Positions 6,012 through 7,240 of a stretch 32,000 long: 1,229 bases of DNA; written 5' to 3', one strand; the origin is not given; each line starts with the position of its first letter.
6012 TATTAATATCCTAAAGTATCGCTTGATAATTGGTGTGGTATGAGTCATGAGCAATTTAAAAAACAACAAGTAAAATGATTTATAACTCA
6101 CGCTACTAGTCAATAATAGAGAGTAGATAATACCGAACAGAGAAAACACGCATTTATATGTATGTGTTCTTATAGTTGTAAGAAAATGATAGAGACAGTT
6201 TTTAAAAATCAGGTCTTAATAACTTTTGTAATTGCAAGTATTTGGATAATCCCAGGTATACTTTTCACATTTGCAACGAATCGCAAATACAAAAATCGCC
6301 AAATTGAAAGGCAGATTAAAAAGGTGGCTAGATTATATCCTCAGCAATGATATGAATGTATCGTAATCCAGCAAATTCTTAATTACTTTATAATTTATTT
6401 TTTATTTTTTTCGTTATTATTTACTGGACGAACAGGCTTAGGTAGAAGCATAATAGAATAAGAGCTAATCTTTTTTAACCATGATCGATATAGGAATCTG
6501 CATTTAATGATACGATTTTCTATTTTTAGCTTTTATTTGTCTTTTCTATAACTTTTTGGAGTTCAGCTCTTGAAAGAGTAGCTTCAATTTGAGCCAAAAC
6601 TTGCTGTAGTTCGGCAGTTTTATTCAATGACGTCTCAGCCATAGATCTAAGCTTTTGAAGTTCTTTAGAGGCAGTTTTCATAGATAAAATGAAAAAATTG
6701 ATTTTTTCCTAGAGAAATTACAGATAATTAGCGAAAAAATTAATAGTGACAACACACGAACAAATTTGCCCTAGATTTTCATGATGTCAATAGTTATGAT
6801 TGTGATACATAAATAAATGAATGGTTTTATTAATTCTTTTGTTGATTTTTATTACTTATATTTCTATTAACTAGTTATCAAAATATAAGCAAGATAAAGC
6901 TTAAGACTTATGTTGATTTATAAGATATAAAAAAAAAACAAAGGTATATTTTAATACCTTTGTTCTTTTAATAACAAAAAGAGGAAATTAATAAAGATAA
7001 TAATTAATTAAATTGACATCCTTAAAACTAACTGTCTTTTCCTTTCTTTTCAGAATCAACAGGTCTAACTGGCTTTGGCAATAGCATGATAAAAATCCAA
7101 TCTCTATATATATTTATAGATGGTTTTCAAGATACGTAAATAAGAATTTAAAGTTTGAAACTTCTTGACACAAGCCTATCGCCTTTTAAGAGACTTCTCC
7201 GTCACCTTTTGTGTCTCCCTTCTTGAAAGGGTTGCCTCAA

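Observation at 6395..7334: Duplicated two-gene micro-cassette: a roughly 51-aa helical protein followed by an 18-19-aa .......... peptide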

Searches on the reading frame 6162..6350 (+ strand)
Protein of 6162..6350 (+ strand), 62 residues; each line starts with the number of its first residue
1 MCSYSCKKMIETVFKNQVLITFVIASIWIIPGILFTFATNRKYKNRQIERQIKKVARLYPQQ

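Call 9: search_protein_families(library=pfam, proteins=[window:6162-6350:+], max_evalue=1)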
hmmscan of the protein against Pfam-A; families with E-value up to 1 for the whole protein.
window:6162-6350:+ (62 aa): 2 families
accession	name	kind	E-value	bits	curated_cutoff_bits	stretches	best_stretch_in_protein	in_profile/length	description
PF11877.13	DUF3397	-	0.0082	16.8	25.9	1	4-58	43-95/112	Protein of unknown function (DUF3397)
PF10716.14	NdhL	-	0.062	13.7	25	1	18-52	15-49/76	NADH dehydrogenase transmembrane subunit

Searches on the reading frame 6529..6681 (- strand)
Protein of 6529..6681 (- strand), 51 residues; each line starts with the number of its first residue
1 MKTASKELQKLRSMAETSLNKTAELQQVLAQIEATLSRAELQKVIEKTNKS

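Call 8: find_homologous_proteins(query=window:6529-6681:-, max_evalue=10)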
Query seq(51 aa) (51 aa): 479 proteins with E <= 10 among 479 candidates; the best 120 are listed.
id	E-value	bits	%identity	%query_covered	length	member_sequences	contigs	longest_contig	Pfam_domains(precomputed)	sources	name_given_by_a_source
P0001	1.4e-19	84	98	100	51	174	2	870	-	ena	-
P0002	5.2e-19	82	94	100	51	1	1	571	-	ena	-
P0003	5.6e-19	82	96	100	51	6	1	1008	-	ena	-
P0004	6.9e-19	82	94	100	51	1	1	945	-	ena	-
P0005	7.4e-19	82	98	90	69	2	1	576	-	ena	-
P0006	7.5e-19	82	96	100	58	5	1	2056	-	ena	-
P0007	1.8e-18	81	94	100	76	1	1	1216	-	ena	-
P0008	1.8e-18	81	94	100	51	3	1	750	-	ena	-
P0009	2.0e-18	81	98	100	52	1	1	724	-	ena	-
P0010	2.0e-18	81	92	100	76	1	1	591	-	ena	-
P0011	3.2e-18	80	94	96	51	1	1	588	-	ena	-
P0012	3.9e-18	80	94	98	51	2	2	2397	-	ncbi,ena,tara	tara:strand:- start:782 stop:937 length:156 start_codon:yes stop_codon:yes gene_type:complete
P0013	3.9e-18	80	92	98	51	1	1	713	-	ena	-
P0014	4.8e-18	80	92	100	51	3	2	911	-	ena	-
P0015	4.8e-18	79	94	98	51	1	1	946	-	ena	-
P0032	2.1e-17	78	92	96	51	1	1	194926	-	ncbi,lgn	-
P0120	5.1e-16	73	86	100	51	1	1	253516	-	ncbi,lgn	-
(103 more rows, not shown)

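Call 9: search_protein_families(library=pfam, proteins=[window:6529-6681:-], max_evalue=1)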
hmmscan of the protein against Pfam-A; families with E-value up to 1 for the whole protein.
seq(51 aa): 4 families
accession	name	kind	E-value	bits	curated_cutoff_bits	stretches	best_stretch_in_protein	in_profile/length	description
PF05957.18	DUF883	-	0.0063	16.9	25.4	0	23-39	5-21/53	DUF883 N-terminal domain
PF19111.5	DUF5798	-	0.0073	16.9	27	1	4-39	6-41/89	Family of unknown function (DUF5798)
PF05099.18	TerB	-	0.02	15.6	24.4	1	4-46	37-79/118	Tellurite resistance protein TerB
PF05120.17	GvpG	-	0.07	13.7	30.6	1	8-41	16-49/67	Gas vesicle protein G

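Call 10: find_encoding_contigs(protein=window:6529-6681:-, flank=3000, max_places=6)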
Protein seq(51 aa) (51 aa): 23 contigs read that carry it; 3 places shown.
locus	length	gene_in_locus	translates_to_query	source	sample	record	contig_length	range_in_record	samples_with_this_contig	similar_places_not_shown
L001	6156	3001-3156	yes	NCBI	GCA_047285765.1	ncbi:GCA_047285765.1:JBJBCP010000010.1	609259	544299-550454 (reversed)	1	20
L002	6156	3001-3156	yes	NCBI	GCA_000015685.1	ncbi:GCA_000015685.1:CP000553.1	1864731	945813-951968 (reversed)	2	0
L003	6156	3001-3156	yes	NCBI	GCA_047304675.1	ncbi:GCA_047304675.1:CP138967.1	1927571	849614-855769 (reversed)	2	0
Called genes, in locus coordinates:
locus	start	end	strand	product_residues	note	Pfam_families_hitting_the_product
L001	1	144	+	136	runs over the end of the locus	-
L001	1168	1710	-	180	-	PF12766:Pyridox_oxase_2, PF01243:PNPOx_N (weak)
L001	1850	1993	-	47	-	-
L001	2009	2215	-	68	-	-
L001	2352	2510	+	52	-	-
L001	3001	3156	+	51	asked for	-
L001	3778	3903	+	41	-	-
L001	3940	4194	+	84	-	-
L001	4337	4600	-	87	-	-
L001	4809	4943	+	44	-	-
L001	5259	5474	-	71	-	-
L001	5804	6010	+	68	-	-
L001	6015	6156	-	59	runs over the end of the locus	-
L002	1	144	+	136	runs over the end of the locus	-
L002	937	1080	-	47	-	-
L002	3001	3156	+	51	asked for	-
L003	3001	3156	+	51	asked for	-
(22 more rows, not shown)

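Call 11: find_encoding_contigs(protein=P0032, flank=3000, max_places=4)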
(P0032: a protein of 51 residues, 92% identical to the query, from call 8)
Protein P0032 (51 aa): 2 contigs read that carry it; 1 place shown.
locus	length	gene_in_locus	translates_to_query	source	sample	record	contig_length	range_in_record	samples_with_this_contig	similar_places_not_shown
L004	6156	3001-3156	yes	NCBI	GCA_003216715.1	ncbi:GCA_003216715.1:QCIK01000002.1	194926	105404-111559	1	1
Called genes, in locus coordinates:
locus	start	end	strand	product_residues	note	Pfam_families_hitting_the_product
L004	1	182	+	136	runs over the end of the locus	-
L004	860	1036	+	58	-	-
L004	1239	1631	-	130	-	PF12766:Pyridox_oxase_2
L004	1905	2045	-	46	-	-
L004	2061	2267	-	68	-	-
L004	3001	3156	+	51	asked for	-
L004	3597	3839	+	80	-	-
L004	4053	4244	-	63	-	-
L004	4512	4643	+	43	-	-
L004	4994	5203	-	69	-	-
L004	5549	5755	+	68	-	-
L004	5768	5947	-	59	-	-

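Call 12: find_encoding_contigs(protein=P0120, flank=3000, max_places=4)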
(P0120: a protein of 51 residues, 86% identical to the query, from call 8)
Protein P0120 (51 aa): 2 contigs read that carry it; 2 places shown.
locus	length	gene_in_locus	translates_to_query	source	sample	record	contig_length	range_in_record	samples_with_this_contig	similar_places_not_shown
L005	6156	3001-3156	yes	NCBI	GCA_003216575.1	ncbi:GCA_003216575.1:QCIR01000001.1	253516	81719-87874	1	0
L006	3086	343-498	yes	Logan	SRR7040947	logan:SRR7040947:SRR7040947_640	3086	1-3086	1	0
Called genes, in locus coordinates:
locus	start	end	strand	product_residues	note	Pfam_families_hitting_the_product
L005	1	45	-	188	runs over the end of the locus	PF00578:AhpC-TSA, PF08534:Redoxin, PF10417:1-cysPrx_C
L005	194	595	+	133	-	-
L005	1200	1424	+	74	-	-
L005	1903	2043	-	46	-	-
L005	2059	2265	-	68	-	-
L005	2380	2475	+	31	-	-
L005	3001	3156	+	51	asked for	-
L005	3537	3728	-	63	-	-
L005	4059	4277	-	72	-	-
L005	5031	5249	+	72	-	-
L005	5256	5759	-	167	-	PF00588:SpoU_methylase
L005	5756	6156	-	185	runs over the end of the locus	PF02283:CobU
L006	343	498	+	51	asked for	-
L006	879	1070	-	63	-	-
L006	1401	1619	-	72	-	-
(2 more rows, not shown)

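Call 20: find_related_loci(query=A2, collection=genome_contigs, flank=4000)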
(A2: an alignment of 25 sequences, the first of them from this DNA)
Query A2 (51 aa) in genome_contigs; peptide patterns used: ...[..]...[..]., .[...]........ (x = any residue, [..] = any of these).
188 stretches matched a pattern; 22 encode a relative of the query (tblastn E <= 1e-3); 22 distinct loci.
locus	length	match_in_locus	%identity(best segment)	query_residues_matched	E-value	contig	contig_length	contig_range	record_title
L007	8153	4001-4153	96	1-51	2e-26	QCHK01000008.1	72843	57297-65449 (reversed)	Prochlorococcus sp. AG-402-B05 Ga0171853_108, whole genome shotgun sequence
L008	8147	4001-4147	98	1-49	1e-25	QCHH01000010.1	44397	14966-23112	Prochlorococcus sp. AG-402-A08 Ga0171851_110, whole genome shotgun sequence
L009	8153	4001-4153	92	1-51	5e-25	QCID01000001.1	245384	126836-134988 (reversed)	Prochlorococcus sp. AG-402-K04 Ga0171864_101, whole genome shotgun sequence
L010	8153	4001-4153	90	1-51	2e-24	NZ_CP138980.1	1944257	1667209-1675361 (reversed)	Prochlorococcus sp. MIT 0916 chromosome, complete genome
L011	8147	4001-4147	92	1-49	3e-24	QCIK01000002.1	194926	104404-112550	Prochlorococcus sp. AG-402-L09 Ga0115740_102, whole genome shotgun sequence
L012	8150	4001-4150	92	1-50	3e-24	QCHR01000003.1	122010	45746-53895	Prochlorococcus sp. AG-402-G06 Ga0171860_103, whole genome shotgun sequence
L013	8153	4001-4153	90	1-51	3e-24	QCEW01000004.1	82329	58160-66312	Prochlorococcus sp. AG-363-A03 Ga0115790_104, whole genome shotgun sequence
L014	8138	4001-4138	98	1-46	7e-24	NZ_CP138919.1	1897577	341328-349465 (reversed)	Prochlorococcus marinus str. MIT 1012 chromosome, complete genome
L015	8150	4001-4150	90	1-50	8e-24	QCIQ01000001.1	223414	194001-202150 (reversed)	Prochlorococcus sp. AG-402-M18 Ga0115746_101, whole genome shotgun sequence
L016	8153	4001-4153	86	1-51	6e-23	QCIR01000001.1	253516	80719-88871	Prochlorococcus sp. AG-402-M23 Ga0115747_101, whole genome shotgun sequence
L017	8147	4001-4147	90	1-49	7e-23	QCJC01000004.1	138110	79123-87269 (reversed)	Prochlorococcus sp. AG-402-P18 Ga0115755_104, whole genome shotgun sequence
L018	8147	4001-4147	88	1-49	3e-22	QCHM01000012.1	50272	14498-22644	Prochlorococcus sp. AG-402-B19 Ga0171855_112, whole genome shotgun sequence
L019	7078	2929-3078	84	1-50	8e-22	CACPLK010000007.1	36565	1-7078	MAG: uncultured Prochlorococcus sp. isolate AG-439-L12 genome assembly, contig: AG-439-L12_NODE_7, whole genome shotgun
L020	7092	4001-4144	90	1-48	1e-21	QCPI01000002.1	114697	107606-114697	Prochlorococcus sp. AG-436-J02 Ga0171970_102, whole genome shotgun sequence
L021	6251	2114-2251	89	1-46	2e-21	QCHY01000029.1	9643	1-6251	Prochlorococcus sp. AG-402-I20 Ga0115729_129, whole genome shotgun sequence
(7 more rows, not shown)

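Call 29: search_protein_representatives(alignment_id=A2)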
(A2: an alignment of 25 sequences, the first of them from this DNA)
Query: 25 sequences, 51 profile positions. Proteins with E-value up to 0.001 (for the whole library): 130; up to 1e-10: 68; up to 1e-30: 0. The best 130 are listed.
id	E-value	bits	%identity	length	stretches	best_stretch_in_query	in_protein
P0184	3.0e-23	97.6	-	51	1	1-49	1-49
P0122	1.2e-22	95.6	-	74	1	1-50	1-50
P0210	3.8e-21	90.8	-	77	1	1-50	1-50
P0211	7.0e-21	90.0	-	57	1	1-50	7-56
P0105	7.4e-21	89.9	-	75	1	1-51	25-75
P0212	2.8e-20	88.0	-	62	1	1-51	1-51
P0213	4.0e-20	87.5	-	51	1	1-50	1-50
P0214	1.2e-19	86.0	-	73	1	1-48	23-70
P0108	1.8e-19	85.4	-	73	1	1-51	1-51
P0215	2.2e-19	85.2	-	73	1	1-51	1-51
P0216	2.6e-19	84.9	-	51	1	1-51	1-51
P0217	5.4e-19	83.9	-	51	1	1-51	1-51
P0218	8.5e-19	83.3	-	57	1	1-50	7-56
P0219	2.6e-18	81.7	-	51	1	1-49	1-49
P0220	3.4e-18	81.4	-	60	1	1-48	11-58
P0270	5.0e-11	58.4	-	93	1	1-49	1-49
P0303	2.0e-08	50.1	-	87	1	1-49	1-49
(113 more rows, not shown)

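Call 38: search_dna_similar(query=window:6529-6681:-, collection=phages, mode=protein, max_evalue=1)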
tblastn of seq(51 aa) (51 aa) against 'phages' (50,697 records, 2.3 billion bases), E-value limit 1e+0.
No match.

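Call 54: search_solved_structures(query=A4, max_evalue=10)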
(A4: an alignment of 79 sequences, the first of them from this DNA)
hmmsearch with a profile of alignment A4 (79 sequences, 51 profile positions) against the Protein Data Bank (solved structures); distinct sequences matched with E-value up to 10: 4.
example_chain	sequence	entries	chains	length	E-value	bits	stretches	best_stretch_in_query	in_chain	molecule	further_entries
2lef_A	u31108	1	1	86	0.042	16.9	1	13-48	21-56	PROTEIN (LYMPHOID ENHANCER-BINDING FACTOR)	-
8xvn_A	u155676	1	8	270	1.4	12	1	21-34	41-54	Short-chain dehydrogenases/reductase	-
10ft_B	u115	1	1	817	2.8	11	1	22-41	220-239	Protein kinase C-binding protein NELL2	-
9pwq_B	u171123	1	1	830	2.9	11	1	22-41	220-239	Protein kinase C-binding protein NELL2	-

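Call 58: predict_structure(alignment_id=A4)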
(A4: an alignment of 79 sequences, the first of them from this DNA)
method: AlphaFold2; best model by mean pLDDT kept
length: 51 residues; sequences in the alignment: 79
mean_pLDDT: 91.7   pTM: 0.52
mean pLDDT of the five models: 91.7, 87.8, 87.5, 80.2, 74.4
residues with pLDDT >= 90: 40; 70-90: 9; 50-70: 2; < 50: 0
segments of 3 or more residues with pLDDT < 50: none
pLDDT, mean of each block of 10 residues (from residue 1): 86 94 95 96 90 69
secondary structure, 60 per line:
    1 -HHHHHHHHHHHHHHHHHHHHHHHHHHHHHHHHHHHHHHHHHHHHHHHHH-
elements in order: H2-50
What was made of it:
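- AlphaFold2 predicts a single helix over residues 2-50, pLDDT 91.7 (call 58).
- Tried and rejected: Fold search for A: not run, because a single helix gives uninformative matches (call 58).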

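Call 59: find_encoding_contigs(protein=P0303, flank=2500, max_places=4)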
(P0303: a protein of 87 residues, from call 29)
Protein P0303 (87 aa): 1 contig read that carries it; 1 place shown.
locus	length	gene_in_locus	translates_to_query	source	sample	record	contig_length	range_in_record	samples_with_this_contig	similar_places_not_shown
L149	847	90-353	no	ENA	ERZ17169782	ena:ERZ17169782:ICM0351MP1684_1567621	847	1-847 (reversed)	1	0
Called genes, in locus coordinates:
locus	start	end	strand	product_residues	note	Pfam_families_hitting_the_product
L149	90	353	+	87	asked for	-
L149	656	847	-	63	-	?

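Call 60: find_encoding_contigs(protein=P0270, flank=2500, max_places=4)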
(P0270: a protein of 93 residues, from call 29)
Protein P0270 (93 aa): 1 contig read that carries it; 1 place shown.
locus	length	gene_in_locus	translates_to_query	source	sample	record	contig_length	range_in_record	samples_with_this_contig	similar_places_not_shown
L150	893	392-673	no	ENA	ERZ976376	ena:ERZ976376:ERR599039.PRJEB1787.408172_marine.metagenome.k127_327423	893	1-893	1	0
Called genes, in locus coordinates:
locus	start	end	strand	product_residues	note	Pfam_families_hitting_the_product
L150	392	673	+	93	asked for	-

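Call 67: list_cluster_members(proteins=[window:6529-6681:-, P0127, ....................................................])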
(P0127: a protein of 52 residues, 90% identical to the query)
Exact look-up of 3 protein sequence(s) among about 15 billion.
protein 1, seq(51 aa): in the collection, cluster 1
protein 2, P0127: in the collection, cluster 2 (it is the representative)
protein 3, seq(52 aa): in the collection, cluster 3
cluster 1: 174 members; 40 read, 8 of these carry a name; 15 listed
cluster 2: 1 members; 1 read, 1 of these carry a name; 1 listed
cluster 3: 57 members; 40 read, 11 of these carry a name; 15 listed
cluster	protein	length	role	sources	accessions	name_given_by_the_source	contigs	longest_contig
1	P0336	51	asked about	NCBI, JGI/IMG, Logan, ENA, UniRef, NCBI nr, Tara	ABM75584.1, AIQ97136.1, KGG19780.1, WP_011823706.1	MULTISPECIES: hypothetical protein [Prochlorococcus] | type II secretory pathway component PulJ | Uncharacterized protein n=2 Tax=Prochlorococcus marinus TaxID=1219 RepID=A2C274_PROM1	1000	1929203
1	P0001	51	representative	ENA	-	-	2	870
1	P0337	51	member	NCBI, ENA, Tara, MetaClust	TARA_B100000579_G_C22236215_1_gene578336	strand:+ start:237 stop:392 length:156 start_codon:yes stop_codon:yes gene_type:complete | TARA_111_DCM_0.22-3_C22236215_1_gene578336 "" ""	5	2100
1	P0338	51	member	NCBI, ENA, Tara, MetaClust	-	strand:+ start:575 stop:730 length:156 start_codon:yes stop_codon:yes gene_type:complete | TARA_052_DCM_0.22-1.6_scaffold158638_1_gene113890 "" ""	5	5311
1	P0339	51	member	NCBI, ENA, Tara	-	strand:+ start:155 stop:310 length:156 start_codon:yes stop_codon:yes gene_type:complete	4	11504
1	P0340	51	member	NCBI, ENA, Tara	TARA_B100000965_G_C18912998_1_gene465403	strand:+ start:123 stop:278 length:156 start_codon:yes stop_codon:yes gene_type:complete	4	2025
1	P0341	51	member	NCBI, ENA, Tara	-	strand:+ start:703 stop:858 length:156 start_codon:yes stop_codon:yes gene_type:complete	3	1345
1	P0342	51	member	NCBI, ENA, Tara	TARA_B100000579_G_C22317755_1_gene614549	strand:+ start:77 stop:232 length:156 start_codon:yes stop_codon:yes gene_type:complete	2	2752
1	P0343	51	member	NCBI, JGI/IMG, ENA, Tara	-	strand:+ start:950 stop:1105 length:156 start_codon:yes stop_codon:yes gene_type:complete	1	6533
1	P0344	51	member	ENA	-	-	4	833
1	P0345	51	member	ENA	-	-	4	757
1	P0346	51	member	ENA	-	-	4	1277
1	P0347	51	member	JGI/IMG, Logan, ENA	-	-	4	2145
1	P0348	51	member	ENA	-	-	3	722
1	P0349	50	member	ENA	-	-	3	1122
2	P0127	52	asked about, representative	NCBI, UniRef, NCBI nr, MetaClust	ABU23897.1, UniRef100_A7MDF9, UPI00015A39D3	Conserved hypothetical protein [Prochlorococcus marinus str. NATL2A] | Uncharacterized protein n=1 Tax=Prochlorococcus marinus (strain NATL2A) TaxID=59920 ... | status=active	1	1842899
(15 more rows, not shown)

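Call 70: search_protein_families(library=pfam, alignment_id=A4, max_evalue=0.1)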
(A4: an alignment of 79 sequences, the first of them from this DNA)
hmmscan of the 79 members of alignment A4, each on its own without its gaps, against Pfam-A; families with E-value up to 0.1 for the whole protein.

A. member 1, seq(51 aa): 4 families
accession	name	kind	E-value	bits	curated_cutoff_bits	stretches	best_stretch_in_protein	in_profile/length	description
PF05957.18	DUF883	-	0.0063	16.9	25.4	0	23-39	5-21/53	DUF883 N-terminal domain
PF19111.5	DUF5798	-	0.0073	16.9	27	1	4-39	6-41/89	Family of unknown function (DUF5798)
PF05099.18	TerB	-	0.02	15.6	24.4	1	4-46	37-79/118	Tellurite resistance protein TerB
PF05120.17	GvpG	-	0.07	13.7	30.6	1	8-41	16-49/67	Gas vesicle protein G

B. families by the number of members that match (of 79 scanned): 53 families (the first 25 are shown)
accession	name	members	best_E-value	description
PF05120.17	GvpG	31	0.0022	Gas vesicle protein G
PF19111.5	DUF5798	19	0.0027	Family of unknown function (DUF5798)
PF05957.18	DUF883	17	0.0017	DUF883 N-terminal domain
PF05099.18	TerB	14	0.017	Tellurite resistance protein TerB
PF08951.15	EntA_Immun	9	0.0026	Enterocin A Immunity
PF12329.13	TMF_DNA_bd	3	0.018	TATA element modulatory factor 1 DNA binding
PF18456.6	CmlA_N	3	0.04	Diiron non-heme beta-hydroxylase N-terminal domain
PF08934.15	Rb_C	3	0.082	Rb C-terminal domain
PF03496.20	ADPrib_exo_Tox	2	0.029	ADP-ribosyltransferase exoenzyme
PF16808.10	PKcGMP_CC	2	0.044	Coiled-coil N-terminus of cGMP-dependent protein kinase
PF11906.13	DUF3426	2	0.044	Protein of unknown function (DUF3426)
PF11559.13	ADIP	2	0.06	Afadin- and alpha -actinin-Binding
PF10018.14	Med4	2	0.078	Vitamin-D-receptor interacting Mediator subunit 4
PF08988.15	T3SS_needle_E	1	0.00066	Type III secretion system, cytoplasmic E component of needle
PF25802.1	WWC1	1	0.0063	WWC1-like, helical hairpin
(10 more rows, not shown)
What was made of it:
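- Closest known: Pfam DUF1192, the label that JGI/IMG gives some A2-type proteins. Different: The weak hits are to other generic helical families, all below their cut-offs (call 70).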

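Call 71: search_protein_families(library=padloc, alignment_id=A4, max_evalue=0.1)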
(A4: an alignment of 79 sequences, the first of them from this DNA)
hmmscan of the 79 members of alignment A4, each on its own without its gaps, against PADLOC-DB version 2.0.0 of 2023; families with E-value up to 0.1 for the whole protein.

A. member 1, seq(51 aa): 0 families

B. families by the number of members that match (of 79 scanned): 4 families
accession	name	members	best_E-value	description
PDLC02969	SP_VI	2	0.0013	-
PDLC02971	SP_VI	2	0.0041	-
PDLC00584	JetC3|JetC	1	0.0079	DUF3584 domain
PDLC02492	BrxC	1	0.02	BrxC-PglY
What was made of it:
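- On Type II toxin-antitoxin or known anti-phage defence system: PADLOC and Pfam scans of 79 A members gave nothing above threshold (calls 70, 71).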

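Call 83: search_protein_families(library=ncbifam, proteins=[window:6529-6681:-], max_evalue=0.1)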
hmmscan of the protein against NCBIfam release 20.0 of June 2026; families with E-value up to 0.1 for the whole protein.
seq(51 aa): 1 family
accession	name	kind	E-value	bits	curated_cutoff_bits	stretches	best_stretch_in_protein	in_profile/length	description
NF011325.0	PRK14738.1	equivalog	0.025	13.9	263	1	1-46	157-201/206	guanylate kinase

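Call 84: search_protein_families(library=phrogs, proteins=[window:6529-6681:-], max_evalue=0.1)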
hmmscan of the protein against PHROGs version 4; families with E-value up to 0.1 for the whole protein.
seq(51 aa): 1 family
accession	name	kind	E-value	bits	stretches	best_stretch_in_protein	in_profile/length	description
phrog_15210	-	other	0.019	16.1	1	1-47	39-87/113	lipoprotein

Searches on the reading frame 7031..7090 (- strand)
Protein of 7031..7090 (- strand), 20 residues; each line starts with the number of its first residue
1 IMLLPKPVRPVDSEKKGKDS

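Call 39: search_dna_similar(query=window:7031-7090:-, collection=phages, mode=protein, max_evalue=10)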
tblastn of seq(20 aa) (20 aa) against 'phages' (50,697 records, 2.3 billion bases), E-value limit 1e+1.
No match.
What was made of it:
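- Tried and rejected: Neither A nor B matches 50,697 phage genomes by tblastn (calls 38, 39).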
